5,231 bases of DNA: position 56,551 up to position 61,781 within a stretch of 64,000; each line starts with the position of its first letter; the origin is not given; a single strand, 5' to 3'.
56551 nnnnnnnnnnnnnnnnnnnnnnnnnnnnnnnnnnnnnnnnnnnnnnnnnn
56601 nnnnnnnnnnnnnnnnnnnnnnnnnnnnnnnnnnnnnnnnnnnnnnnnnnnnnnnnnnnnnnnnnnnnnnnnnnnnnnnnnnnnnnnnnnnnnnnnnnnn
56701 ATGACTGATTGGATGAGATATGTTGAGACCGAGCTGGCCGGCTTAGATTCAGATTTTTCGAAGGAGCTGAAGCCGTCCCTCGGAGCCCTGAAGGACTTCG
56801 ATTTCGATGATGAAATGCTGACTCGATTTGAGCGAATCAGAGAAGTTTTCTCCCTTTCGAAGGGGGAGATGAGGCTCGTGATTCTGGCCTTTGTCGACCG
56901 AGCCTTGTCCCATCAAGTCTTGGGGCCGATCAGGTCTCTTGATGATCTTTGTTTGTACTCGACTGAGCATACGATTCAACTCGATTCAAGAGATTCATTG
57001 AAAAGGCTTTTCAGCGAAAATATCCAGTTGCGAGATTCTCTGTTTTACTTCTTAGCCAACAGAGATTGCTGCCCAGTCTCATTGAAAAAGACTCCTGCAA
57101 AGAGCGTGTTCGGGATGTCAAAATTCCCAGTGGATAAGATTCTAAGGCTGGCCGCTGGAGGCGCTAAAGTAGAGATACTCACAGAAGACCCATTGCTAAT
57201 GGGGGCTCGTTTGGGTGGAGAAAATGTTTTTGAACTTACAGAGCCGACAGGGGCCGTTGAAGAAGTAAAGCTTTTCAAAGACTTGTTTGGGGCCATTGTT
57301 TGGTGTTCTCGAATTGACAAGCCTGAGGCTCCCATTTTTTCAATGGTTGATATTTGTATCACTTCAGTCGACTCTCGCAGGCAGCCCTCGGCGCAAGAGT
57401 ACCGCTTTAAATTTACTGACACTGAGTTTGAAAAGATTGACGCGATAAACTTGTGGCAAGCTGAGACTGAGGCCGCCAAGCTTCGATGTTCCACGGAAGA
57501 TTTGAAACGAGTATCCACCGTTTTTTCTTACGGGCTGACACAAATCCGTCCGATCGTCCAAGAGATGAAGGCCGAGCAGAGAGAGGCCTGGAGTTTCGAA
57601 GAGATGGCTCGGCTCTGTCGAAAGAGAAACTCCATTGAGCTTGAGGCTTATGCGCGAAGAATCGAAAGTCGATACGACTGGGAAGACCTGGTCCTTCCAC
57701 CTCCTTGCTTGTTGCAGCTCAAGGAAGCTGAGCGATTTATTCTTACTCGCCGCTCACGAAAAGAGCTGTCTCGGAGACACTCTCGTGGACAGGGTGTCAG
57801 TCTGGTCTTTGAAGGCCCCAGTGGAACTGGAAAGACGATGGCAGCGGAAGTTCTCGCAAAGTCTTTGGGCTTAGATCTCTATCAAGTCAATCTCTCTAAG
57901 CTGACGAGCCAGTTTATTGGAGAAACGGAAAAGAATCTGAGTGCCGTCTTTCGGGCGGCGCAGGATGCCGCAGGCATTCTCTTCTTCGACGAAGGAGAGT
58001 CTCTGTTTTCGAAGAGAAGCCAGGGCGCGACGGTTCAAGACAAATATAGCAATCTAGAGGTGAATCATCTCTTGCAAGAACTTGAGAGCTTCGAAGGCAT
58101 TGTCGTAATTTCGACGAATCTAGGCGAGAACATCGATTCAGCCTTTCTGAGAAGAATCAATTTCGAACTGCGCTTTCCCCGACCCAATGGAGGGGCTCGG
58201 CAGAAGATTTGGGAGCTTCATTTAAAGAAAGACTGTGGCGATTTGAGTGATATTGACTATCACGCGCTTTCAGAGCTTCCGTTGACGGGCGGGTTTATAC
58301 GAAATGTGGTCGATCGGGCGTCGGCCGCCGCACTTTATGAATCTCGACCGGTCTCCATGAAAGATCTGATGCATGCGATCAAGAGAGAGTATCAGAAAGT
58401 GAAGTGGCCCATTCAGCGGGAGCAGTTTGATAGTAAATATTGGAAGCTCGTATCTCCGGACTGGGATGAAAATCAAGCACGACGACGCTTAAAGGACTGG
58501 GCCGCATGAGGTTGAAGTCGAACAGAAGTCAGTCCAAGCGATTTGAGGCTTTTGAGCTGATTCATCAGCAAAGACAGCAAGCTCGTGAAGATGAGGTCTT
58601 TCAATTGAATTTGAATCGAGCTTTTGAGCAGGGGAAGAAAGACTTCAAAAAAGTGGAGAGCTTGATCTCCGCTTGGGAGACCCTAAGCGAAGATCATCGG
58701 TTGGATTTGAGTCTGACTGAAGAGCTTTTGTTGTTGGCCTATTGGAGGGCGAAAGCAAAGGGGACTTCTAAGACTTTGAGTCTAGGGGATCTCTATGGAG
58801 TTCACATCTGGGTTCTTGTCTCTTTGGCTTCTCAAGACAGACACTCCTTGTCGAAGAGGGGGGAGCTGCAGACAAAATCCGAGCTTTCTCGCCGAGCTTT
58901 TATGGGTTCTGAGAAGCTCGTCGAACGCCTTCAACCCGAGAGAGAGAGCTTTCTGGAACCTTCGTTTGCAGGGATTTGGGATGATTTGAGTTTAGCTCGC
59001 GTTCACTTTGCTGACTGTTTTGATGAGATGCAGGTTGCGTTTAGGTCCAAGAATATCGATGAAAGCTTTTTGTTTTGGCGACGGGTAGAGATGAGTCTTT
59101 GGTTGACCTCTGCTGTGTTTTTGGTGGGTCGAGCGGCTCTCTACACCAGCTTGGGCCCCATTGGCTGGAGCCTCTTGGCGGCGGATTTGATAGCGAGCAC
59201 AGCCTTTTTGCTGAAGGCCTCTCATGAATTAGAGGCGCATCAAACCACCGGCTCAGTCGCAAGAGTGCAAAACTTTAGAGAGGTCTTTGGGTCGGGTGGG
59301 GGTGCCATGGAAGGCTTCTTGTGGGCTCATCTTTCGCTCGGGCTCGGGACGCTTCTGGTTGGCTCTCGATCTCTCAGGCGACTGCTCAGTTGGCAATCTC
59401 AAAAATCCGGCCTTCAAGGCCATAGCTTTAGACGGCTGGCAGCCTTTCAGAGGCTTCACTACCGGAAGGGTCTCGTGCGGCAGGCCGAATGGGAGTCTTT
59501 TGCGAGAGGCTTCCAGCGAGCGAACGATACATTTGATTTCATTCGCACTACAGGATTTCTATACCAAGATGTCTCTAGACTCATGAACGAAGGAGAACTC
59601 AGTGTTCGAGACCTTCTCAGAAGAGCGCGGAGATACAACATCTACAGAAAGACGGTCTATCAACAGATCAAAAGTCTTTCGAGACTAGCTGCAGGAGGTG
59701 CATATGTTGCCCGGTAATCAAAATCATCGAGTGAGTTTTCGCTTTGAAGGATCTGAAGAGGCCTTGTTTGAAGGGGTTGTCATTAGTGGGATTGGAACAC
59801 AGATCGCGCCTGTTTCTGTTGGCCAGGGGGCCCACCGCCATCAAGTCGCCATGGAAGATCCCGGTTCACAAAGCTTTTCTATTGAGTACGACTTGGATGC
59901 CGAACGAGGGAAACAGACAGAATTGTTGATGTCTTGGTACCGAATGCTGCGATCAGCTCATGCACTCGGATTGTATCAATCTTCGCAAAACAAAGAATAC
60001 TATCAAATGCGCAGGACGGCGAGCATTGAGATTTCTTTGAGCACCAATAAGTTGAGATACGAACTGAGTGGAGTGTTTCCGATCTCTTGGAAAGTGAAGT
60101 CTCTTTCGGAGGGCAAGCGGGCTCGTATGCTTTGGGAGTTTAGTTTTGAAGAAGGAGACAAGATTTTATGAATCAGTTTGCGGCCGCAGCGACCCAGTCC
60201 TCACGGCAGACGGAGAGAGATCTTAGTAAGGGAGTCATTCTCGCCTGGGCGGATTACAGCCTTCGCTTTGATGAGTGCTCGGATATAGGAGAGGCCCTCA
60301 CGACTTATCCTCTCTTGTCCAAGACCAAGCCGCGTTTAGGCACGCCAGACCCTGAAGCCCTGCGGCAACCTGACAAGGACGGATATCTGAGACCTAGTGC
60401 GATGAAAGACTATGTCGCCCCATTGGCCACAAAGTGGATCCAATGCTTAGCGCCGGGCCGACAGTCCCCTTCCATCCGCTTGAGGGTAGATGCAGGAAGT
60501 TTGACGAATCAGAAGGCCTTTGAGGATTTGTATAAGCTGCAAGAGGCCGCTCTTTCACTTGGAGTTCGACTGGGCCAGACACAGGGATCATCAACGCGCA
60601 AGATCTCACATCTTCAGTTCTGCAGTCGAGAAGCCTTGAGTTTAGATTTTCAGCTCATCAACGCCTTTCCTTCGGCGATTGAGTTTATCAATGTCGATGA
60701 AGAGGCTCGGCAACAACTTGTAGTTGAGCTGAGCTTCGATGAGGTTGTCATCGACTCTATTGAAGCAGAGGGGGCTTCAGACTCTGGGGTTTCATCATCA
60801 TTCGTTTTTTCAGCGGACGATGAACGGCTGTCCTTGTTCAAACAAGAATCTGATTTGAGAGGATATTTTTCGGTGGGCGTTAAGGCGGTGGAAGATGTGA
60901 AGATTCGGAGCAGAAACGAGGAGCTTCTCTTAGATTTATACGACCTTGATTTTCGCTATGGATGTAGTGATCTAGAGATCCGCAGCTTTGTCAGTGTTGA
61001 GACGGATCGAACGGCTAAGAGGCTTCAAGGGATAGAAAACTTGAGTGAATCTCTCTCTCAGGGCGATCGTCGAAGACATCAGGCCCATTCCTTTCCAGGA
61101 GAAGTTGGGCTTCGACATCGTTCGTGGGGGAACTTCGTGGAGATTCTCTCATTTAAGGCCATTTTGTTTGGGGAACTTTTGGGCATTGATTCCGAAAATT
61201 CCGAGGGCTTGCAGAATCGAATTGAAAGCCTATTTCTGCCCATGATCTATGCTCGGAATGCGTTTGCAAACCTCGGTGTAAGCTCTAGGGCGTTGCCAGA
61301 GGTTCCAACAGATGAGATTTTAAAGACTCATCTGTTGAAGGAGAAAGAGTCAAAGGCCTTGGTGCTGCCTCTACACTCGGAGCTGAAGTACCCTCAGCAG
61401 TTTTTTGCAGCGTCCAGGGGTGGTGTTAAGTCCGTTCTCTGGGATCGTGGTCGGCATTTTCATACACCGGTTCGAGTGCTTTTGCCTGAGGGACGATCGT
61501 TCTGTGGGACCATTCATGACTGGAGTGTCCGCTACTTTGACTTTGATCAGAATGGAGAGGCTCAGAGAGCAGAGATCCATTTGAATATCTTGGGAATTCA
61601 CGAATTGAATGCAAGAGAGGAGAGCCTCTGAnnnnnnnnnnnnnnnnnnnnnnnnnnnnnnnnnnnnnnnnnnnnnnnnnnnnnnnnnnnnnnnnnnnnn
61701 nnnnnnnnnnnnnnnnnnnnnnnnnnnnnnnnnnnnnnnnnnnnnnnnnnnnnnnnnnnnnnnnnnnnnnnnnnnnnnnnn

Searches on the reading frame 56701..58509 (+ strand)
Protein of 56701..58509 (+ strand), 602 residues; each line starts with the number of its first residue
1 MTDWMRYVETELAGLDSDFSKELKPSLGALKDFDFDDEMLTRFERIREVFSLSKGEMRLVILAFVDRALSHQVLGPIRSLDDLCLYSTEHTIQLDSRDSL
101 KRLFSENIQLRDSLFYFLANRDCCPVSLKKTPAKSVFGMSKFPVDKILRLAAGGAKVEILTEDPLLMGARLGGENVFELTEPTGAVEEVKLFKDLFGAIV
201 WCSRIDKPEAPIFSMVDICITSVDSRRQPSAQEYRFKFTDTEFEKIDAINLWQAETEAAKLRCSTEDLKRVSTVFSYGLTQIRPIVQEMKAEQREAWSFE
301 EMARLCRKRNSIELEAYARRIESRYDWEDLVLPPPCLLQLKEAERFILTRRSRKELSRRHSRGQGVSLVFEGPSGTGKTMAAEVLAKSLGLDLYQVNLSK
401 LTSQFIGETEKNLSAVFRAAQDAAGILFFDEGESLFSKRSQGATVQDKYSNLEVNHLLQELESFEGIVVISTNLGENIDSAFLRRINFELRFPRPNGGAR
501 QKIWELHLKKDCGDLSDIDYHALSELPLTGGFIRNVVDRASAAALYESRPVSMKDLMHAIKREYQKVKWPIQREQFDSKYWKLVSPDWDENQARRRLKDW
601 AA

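Call 4: search_protein_families(library=pfam, proteins=[window:56701-58509:+], max_evalue=1)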
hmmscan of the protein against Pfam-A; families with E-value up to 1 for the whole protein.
window:56701-58509:+ (602 aa): 15 families
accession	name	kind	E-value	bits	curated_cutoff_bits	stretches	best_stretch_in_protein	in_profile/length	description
PF00004.35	AAA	-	9.9e-25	87.9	21.2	1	369-493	2-130/131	ATPase family associated with various cellular activities (AAA)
PF07728.20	AAA_5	-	0.003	18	22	1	368-431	2-74/139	AAA domain (dynein-related subfamily)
PF05496.18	RuvB_N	-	0.014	15.6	27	1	368-432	36-93/159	Holliday junction DNA helicase RuvB P-loop domain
PF13401.12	AAA_22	-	0.021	15.6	27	1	367-403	7-46/130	AAA domain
PF03215.21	Rad17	-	0.057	13.8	23.8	1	362-395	46-75/186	Rad17 P-loop domain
PF13671.12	AAA_33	-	0.06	14.1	27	1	369-425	3-57/143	AAA domain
PF13191.12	AAA_16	-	0.077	13.9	32.6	1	357-392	16-51/167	AAA ATPase domain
PF12774.13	AAA_6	-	0.11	11.9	25.2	1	370-401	37-69/327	Hydrolytic ATP binding site of dynein motor region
PF20720.3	nSTAND3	-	0.13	12.4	27.2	1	368-396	20-48/155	Novel STAND NTPase 3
PF13238.12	AAA_18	-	0.17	12.7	29.4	1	371-401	4-31/128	AAA domain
PF00910.28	RNA_helicase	-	0.19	12.6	21.5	1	369-392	2-25/105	RNA helicase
PF00005.33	ABC_tran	-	0.21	12.6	25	0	365-440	11-80/137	ABC transporter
PF07724.20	AAA_2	-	0.24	11.9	27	1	366-431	4-83/166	AAA domain (Cdc48 subfamily)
PF01078.27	Mg_chelatase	-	0.24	11.2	20.3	1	367-388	24-45/207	Magnesium chelatase, subunit ChlI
PF06068.19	TIP49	-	0.24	11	23.8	1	364-414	49-101/347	TIP49 P-loop domain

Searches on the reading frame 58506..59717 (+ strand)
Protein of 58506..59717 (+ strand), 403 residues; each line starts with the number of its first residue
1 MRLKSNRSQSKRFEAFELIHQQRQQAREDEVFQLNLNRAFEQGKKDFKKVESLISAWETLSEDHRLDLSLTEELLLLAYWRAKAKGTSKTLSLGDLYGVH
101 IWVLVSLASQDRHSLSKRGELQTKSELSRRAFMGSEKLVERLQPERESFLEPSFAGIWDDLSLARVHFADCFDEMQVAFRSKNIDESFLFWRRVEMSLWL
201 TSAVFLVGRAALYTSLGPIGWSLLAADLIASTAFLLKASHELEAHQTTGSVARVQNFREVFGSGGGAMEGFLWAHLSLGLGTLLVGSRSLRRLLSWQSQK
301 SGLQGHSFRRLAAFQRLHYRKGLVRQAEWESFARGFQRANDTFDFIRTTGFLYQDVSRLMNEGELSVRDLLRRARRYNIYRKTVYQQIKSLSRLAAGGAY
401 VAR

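Call 4: search_protein_families(library=pfam, proteins=[window:58506-59717:+], max_evalue=1)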
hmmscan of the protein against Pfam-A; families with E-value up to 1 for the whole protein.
window:58506-59717:+ (403 aa): 1 family
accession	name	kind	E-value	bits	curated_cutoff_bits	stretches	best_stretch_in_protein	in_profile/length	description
PF06812.17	ImpA_N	-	0.068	13.7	26.9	1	14-102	18-99/119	ImpA, N-terminal, type VI secretion system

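Call 75: search_protein_families(library=ncbifam, proteins=[window:58506-59717:+], max_evalue=0.1)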
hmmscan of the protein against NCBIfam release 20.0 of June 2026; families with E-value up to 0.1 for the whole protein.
window:58506-59717:+ (403 aa): 0 families

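Call 82: search_protein_families(library=phrogs, proteins=[window:58506-59717:+], max_evalue=0.01)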
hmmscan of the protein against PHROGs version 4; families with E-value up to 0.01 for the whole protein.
window:58506-59717:+ (403 aa): 0 families

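Call 86: search_protein_families(library=pfam, alignment_id=A10, max_evalue=1)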
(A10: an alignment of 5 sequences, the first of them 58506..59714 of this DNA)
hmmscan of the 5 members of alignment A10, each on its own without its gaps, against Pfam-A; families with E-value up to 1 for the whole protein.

A. member 1, window:58506-59714:+ (403 aa): 1 family
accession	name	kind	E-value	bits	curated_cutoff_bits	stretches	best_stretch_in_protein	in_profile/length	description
PF06812.17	ImpA_N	-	0.068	13.7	26.9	1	14-102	18-99/119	ImpA, N-terminal, type VI secretion system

B. families by the number of members that match (of 5 scanned): 6 families
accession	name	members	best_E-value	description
PF09534.15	Trp_oprn_chp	1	0.023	Tryptophan-associated transmembrane protein (Trp_oprn_chp)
PF06812.17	ImpA_N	1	0.068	ImpA, N-terminal, type VI secretion system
PF05979.17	DUF896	1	0.11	Bacterial protein of unknown function (DUF896)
PF13806.12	Rieske_2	1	0.13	Rieske-like [2Fe-2S] domain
PF12325.13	TMF_TATA_bd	1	0.22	TATA element modulatory factor 1 TATA binding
PF11488.14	Lge1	1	0.28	Transcriptional regulatory protein LGE1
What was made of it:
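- Tried and rejected: The weak ImpA_N (TssA) hit on the 403-aa protein downstream (E=0.068) occurs in only 1 of 5 family members, so I treat it as chance (call 86).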

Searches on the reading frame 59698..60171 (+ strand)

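Call 5: search_protein_families(library=pfam, proteins=[window:59698-60171:+], max_evalue=0.1)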
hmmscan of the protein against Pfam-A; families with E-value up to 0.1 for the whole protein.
window:59698-60171:+ (157 aa): 1 family
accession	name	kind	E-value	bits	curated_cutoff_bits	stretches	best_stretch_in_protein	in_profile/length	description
PF06841.18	Phage_T4_gp19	-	0.0095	16.2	28.2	1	13-140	8-118/134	T4-like virus tail tube protein gp19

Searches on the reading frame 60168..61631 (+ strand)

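Call 5: search_protein_families(library=pfam, proteins=[window:60168-61631:+], max_evalue=0.1)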
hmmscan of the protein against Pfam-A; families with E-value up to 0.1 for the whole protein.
window:60168-61631:+ (487 aa): 1 family
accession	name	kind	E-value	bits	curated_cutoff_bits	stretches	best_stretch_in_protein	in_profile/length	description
PF19266.4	CIS_tube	-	0.017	15.3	27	1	426-482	98-155/158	Contractile injection system tube protein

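Call 75: search_protein_families(library=ncbifam, proteins=[window:60168-61631:+], max_evalue=0.1)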
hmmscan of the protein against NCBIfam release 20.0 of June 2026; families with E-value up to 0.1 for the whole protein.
window:60168-61631:+ (487 aa): 0 families

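Call 82: search_protein_families(library=phrogs, proteins=[window:60168-61631:+], max_evalue=0.01)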
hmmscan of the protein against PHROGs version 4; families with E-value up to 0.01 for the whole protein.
window:60168-61631:+ (487 aa): 0 families
